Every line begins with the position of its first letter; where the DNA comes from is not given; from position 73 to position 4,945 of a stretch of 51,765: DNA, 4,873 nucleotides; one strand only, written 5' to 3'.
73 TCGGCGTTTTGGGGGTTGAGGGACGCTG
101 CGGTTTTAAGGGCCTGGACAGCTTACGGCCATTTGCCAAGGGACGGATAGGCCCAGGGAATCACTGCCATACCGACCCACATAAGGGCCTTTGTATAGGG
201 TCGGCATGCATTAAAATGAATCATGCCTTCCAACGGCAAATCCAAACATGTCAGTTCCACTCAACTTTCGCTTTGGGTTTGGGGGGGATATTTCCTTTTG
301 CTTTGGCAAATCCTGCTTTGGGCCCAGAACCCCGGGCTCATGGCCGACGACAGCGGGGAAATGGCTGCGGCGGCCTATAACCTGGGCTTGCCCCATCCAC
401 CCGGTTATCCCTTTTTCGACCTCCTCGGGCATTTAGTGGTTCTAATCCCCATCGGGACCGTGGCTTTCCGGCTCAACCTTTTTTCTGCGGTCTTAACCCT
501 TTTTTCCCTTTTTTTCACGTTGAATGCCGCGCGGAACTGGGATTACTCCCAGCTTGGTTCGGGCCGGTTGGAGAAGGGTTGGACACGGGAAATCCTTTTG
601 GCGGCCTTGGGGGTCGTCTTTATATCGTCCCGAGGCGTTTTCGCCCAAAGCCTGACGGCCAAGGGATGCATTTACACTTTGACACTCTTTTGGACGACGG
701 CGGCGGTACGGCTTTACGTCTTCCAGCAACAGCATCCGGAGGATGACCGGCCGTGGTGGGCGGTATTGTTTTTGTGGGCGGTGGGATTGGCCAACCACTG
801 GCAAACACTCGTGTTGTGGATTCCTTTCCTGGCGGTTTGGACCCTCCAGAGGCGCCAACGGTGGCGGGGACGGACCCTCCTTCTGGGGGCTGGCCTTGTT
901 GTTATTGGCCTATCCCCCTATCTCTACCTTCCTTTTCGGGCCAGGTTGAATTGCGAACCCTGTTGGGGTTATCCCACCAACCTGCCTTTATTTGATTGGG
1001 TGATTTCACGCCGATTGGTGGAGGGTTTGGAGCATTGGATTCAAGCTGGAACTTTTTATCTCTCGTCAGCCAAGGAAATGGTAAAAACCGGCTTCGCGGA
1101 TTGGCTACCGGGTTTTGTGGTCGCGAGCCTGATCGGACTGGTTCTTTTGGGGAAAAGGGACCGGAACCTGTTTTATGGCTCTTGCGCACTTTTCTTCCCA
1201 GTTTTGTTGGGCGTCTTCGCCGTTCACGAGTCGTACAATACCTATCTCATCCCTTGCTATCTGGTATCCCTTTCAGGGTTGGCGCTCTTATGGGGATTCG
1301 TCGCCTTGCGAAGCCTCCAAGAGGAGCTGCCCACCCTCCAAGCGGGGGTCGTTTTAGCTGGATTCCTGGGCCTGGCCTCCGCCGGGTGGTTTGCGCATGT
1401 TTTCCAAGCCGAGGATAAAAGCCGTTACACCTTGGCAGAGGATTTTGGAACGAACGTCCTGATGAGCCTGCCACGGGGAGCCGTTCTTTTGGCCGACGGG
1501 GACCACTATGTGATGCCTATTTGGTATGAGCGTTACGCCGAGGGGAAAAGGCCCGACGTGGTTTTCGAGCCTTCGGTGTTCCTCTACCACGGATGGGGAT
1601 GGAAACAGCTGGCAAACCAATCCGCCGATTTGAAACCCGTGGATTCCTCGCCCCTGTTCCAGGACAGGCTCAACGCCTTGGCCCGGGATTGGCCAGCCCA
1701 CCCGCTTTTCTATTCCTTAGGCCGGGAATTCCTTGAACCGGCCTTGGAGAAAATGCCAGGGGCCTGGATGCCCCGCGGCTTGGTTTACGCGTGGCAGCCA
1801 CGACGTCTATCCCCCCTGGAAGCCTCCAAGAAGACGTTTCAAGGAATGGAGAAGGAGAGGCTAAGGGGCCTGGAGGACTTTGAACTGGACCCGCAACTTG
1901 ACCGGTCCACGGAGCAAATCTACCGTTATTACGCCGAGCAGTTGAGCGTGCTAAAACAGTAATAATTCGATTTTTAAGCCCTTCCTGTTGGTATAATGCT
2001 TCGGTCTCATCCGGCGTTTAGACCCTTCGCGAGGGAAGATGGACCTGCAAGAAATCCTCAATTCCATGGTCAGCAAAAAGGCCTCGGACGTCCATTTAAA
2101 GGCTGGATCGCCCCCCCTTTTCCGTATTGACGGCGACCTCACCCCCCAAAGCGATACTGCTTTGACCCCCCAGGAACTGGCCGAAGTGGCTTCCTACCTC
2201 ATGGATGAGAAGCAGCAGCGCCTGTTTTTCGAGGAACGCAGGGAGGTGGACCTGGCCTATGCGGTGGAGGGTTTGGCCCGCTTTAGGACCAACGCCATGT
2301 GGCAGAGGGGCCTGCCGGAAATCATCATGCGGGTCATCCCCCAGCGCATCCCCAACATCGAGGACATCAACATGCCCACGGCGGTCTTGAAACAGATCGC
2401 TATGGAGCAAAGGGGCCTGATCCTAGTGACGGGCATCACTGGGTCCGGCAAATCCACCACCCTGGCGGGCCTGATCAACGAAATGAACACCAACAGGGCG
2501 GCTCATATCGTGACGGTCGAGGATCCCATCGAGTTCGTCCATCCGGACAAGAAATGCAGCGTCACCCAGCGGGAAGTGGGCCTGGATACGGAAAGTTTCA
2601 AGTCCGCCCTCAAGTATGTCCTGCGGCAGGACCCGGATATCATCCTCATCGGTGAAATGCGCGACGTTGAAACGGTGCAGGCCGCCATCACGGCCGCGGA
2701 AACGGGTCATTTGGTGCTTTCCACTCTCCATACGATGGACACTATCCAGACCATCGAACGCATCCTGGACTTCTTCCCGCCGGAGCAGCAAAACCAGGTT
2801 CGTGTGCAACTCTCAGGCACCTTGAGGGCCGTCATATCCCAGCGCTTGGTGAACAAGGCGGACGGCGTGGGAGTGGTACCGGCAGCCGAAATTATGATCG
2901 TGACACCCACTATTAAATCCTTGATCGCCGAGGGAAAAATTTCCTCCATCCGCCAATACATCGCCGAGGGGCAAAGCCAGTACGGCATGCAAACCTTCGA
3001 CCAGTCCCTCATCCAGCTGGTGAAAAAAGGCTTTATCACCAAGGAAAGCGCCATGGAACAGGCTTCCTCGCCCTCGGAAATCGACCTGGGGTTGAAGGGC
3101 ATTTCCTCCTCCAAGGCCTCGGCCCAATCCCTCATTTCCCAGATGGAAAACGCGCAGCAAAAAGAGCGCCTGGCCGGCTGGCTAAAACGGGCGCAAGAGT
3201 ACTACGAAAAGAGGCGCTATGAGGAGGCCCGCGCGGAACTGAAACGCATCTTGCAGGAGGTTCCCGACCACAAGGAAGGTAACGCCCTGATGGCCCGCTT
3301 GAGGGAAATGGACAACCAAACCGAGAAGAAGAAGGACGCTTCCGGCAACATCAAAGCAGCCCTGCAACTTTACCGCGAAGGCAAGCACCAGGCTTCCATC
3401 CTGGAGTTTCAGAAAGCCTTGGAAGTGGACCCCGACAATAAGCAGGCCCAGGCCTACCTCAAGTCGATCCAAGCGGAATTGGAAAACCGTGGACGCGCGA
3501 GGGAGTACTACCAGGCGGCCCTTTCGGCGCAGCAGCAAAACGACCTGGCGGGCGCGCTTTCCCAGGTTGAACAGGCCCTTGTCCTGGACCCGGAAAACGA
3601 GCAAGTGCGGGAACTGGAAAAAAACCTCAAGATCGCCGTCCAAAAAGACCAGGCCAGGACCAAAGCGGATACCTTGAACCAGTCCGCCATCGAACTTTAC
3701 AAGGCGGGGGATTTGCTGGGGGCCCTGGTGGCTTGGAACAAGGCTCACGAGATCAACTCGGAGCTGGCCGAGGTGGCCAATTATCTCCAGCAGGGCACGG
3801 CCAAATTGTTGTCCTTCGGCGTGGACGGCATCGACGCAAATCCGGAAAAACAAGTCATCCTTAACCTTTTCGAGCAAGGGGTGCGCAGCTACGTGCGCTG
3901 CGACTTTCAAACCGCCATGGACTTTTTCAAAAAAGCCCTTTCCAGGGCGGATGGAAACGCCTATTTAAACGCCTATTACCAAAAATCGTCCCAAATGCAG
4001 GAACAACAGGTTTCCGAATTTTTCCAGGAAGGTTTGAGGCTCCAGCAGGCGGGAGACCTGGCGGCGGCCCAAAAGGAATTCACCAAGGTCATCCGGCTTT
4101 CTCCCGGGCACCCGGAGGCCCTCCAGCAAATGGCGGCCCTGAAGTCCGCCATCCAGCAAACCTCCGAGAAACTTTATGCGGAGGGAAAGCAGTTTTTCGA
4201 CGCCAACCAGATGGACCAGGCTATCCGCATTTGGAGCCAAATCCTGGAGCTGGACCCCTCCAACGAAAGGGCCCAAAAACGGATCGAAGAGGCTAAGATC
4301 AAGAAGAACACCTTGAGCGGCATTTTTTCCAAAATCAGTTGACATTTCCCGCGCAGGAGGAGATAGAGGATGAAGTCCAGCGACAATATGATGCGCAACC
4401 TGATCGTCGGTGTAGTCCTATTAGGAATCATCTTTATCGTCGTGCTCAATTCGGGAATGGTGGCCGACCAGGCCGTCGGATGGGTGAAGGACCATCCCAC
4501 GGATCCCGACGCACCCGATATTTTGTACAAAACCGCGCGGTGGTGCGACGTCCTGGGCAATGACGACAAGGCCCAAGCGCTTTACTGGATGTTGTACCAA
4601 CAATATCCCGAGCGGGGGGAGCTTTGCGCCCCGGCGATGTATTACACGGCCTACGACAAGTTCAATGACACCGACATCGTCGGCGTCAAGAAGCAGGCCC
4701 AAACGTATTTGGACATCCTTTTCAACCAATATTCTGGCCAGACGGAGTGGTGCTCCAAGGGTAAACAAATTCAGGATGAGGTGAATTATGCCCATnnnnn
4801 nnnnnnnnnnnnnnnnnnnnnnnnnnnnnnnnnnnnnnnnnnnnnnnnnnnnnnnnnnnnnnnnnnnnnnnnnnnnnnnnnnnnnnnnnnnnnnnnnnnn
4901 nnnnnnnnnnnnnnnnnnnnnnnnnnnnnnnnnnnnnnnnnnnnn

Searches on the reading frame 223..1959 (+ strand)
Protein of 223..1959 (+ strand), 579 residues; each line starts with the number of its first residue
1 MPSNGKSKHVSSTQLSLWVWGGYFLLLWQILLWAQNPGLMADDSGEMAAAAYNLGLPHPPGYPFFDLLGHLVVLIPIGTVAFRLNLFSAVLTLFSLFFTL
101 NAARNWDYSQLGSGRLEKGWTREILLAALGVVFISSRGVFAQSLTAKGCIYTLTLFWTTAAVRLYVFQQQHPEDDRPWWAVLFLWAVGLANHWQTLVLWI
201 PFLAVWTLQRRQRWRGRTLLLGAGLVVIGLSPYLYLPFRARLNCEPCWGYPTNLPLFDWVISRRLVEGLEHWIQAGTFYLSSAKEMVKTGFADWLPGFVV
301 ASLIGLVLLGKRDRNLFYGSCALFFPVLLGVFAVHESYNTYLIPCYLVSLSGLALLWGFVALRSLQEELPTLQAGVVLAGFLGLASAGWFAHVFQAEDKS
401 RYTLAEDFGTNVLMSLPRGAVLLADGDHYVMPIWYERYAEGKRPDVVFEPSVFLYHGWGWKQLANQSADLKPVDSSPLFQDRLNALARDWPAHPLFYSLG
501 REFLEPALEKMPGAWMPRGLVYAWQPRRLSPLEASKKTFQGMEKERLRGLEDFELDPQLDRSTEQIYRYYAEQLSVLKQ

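Call 6: search_protein_families(library=pfam, proteins=[window:223-1959:+], max_evalue=0.001)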
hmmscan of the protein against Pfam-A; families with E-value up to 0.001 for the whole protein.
window:223-1959:+ (579 aa): 1 family
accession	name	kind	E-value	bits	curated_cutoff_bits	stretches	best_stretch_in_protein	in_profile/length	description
PF11028.14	TMEM260-like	-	3.7e-21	76.2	24.2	1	43-211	1-174/179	Protein O-mannosyl-transferase TMEM260-like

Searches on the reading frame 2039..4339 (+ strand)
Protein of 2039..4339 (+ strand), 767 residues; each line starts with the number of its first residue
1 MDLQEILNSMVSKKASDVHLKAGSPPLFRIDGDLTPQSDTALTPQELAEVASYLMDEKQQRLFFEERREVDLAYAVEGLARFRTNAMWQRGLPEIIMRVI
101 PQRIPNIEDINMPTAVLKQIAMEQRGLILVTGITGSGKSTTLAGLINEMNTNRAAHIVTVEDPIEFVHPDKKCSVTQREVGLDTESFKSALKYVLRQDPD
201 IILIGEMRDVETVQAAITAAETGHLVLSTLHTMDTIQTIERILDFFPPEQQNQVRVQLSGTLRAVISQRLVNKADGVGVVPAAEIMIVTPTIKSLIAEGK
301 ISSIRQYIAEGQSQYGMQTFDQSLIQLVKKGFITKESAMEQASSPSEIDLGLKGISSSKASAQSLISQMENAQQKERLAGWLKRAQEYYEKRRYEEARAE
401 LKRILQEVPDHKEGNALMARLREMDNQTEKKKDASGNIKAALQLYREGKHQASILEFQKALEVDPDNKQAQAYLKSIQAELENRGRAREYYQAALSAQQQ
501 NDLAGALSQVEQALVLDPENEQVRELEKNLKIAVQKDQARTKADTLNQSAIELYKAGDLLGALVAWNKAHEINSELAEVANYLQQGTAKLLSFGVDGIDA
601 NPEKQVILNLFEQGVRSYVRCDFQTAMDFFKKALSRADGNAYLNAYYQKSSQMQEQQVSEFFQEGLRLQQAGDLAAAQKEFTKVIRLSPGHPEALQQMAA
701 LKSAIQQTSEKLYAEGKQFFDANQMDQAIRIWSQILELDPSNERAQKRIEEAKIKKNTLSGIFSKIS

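Call 6: search_protein_families(library=pfam, proteins=[window:2039-4339:+], max_evalue=0.001)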
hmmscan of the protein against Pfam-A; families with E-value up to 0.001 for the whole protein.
window:2039-4339:+ (767 aa): 14 families
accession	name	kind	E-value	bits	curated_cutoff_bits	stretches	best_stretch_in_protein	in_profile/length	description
PF00437.27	T2SSE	-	6.9e-50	170.2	24.9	1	3-275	12-282/370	Type II/IV secretion system protein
PF07719.23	TPR_2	-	9e-25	85.1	27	0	380-411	3-34/34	Tetratricopeptide repeat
PF00515.34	TPR_1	-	7.7e-14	51.3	27.8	0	443-467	10-34/34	Tetratricopeptide repeat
PF14559.12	TPR_19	-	2.1e-13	50.9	25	0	373-421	20-68/68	Tetratricopeptide repeat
PF13428.12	TPR_14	-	4.8e-13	48.8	23.5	0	379-421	2-44/44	Tetratricopeptide repeat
PF13414.12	TPR_11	-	1.7e-11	44.1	26.8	0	443-470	3-30/42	TPR repeat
PF13181.12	TPR_8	-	1.1e-10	41.3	25.7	0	381-405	4-28/34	Tetratricopeptide repeat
PF13432.12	TPR_16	-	4.3e-09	37.1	32.7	0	440-501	3-64/65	Tetratricopeptide repeat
PF13371.12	TPR_9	-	5.3e-06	26.8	35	0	486-528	28-70/73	Tetratricopeptide repeat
PF13401.12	AAA_22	-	0.00013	22.8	27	1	123-261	3-123/130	AAA domain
PF13604.12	AAA_30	-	0.00019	21.7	27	1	115-216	8-106/191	AAA domain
PF23558.1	TPR_P4H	-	0.00059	20.4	27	0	719-749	52-82/91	Prolyl 4-hydroxylase peptide-substrate-binding domain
PF14853.12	Fis1_TPR_C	-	0.00072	20.1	25.3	0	491-537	5-51/53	Fis1 C-terminal tetratricopeptide repeat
PF13431.12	TPR_17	-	0.00091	19.8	24.4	0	681-711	2-32/34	Tetratricopeptide repeat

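Call 48: search_protein_families(library=ncbifam, proteins=[window:2039-4339:+], max_evalue=0.001)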
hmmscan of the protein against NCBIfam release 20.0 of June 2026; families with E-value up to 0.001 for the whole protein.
window:2039-4339:+ (767 aa): 26 families (the best 25 are shown)
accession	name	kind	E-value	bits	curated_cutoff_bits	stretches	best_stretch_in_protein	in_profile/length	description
TIGR01420.1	pilT_fam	subfamily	2.5e-141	470.9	319.1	1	3-347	2-343/343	PilT/PilU family type 4a pilus ATPase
TIGR02525.1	plasmid_TraJ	equivalog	8.1e-47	160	368.3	1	95-339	120-364/372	plasmid transfer ATPase TraJ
NF041000.1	ATPase_ComGA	equivalog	9e-41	139.6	300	1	81-272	81-266/267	competence type IV pilus ATPase ComGA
NF007755.0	PRK10436.1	equivalog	2.6e-40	138.5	617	1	3-273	89-357/465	type II secretion system protein GspE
TIGR02533.1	type_II_gspE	equivalog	8e-40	136.9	630.25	1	114-273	229-381/486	type II secretion system ATPase GspE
TIGR02524.1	dot_icm_DotB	equivalog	1e-38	133.5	463.3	1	5-306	8-319/358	Dot/Icm type IV secretion system ATPase DotB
TIGR02538.1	type_IV_pilB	equivalog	3.1e-38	131.7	675.65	1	121-271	312-452/564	type IV-A pilus assembly ATPase PilB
NF053534.1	T4PilAsmATPsTfpB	equivalog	1.3e-34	119.6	850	1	118-272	329-473/584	type IV pilus assembly ATPase TfpB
NF058587.1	archaellum_moto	equivalog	2.4e-17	62.9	550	1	120-242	270-393/527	archaellum flagellar ATPase motor FlaI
TIGR02788.1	VirB11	equivalog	4.7e-13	48.9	249.95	1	119-246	138-266/308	P-type DNA transfer ATPase VirB11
TIGR02782.1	TrbB_P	equivalog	2.2e-12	46.9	304.55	1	121-253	132-263/303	P-type conjugative transfer ATPase TrbB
NF053672.1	bindosome_BasE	exception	7.3e-12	44.8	1000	1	66-258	215-404/512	bindosome assembly system ATPase subunit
TIGR03819.1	heli_sec_ATPase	hypoth_equivalog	2.6e-11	43.3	373.15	1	115-236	169-291/340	TadA family conjugal transfer-associated ATPase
NF010469.0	PRK13894.1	subfamily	5.4e-11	42.4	508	1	116-242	141-264/320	conjugal transfer ATPase TrbB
NF010425.0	PRK13851.1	equivalog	1e-10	41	461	1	121-243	158-281/344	type IV secretion system protein VirB11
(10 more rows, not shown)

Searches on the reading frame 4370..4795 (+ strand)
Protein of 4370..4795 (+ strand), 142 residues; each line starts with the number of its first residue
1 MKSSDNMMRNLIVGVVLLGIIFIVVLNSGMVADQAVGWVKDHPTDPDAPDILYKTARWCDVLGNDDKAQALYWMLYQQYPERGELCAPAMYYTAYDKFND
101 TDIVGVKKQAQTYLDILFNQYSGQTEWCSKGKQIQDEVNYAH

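Call 6: search_protein_families(library=pfam, proteins=[window:4370-4795:+], max_evalue=0.001)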
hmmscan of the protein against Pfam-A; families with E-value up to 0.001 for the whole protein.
window:4370-4795:+ (142 aa): 0 families

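Call 48: search_protein_families(library=ncbifam, proteins=[window:4370-4795:+], max_evalue=0.001)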
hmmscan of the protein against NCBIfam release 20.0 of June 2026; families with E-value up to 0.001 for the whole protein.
window:4370-4795:+ (142 aa): 1 family
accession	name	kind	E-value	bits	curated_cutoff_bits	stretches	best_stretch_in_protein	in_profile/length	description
TIGR02795.1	tol_pal_ybgF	equivalog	5.5e-06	27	90.1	1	39-82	66-109/119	tol-pal system protein YbgF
